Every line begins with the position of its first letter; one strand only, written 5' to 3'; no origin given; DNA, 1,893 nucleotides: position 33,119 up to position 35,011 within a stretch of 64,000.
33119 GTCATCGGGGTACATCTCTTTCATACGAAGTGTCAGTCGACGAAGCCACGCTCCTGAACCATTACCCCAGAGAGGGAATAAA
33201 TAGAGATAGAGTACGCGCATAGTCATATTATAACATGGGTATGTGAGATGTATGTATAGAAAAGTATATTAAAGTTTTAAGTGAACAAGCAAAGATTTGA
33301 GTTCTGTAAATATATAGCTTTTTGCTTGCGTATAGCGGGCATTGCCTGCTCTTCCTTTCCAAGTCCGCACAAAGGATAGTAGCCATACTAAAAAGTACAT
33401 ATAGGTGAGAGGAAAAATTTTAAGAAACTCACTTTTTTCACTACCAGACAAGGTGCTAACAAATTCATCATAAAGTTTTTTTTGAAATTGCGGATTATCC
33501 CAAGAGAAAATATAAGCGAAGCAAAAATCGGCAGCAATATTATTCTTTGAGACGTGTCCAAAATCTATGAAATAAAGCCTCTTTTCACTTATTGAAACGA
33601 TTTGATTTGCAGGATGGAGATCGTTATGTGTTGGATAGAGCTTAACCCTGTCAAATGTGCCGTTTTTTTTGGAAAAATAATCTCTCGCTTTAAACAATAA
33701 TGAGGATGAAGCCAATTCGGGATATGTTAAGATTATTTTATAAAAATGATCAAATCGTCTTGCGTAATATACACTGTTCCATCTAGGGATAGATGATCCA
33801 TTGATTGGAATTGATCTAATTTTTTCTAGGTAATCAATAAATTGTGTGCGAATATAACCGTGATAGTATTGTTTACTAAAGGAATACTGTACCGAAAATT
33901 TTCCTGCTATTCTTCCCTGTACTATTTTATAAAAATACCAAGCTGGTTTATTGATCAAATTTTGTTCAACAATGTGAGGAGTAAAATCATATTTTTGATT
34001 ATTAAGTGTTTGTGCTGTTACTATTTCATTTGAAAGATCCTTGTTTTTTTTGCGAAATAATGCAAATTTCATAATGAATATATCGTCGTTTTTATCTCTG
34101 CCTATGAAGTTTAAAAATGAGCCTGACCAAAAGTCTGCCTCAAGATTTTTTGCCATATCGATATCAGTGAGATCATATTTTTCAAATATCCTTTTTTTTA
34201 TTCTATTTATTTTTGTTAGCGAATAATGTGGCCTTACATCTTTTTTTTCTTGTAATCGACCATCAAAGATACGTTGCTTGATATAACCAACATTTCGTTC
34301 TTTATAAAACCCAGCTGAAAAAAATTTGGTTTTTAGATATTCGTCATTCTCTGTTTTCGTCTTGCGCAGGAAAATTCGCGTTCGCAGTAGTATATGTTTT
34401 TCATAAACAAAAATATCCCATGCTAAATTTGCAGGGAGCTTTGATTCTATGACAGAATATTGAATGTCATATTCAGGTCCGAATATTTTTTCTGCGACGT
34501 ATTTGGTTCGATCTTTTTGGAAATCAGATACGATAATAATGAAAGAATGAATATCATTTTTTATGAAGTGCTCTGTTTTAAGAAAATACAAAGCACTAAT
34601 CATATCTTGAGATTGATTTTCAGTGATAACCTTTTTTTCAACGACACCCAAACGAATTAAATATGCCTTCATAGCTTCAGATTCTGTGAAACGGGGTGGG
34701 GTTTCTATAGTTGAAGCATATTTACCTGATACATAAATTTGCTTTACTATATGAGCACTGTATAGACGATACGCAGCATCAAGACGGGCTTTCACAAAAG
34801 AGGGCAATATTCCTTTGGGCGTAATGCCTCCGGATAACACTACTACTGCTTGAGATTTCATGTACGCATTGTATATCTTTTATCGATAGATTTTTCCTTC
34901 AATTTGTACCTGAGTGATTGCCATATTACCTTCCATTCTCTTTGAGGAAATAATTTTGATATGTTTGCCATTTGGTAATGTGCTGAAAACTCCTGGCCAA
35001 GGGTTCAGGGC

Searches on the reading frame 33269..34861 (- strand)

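Call 81: search_protein_families(library=pfam, proteins=[window:33269-34861:-], max_evalue=0.001)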
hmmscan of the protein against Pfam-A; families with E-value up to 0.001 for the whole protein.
window:33269-34861:- (530 aa): 4 families
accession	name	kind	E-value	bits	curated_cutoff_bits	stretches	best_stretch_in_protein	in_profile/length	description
PF02698.23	DUF218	-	1.8e-14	54.2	27.6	1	4-128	1-104/133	DUF218 domain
PF01636.29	APH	-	0.00021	21.6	23.2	1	410-457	170-216/239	Phosphotransferase enzyme family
PF01633.27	Choline_kinase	-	0.00044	20.1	29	1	411-448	165-202/300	Choline/ethanolamine kinase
PF19974.5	TCAD9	-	0.00074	19.2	40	0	408-447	297-335/429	Ternary complex associated domain 9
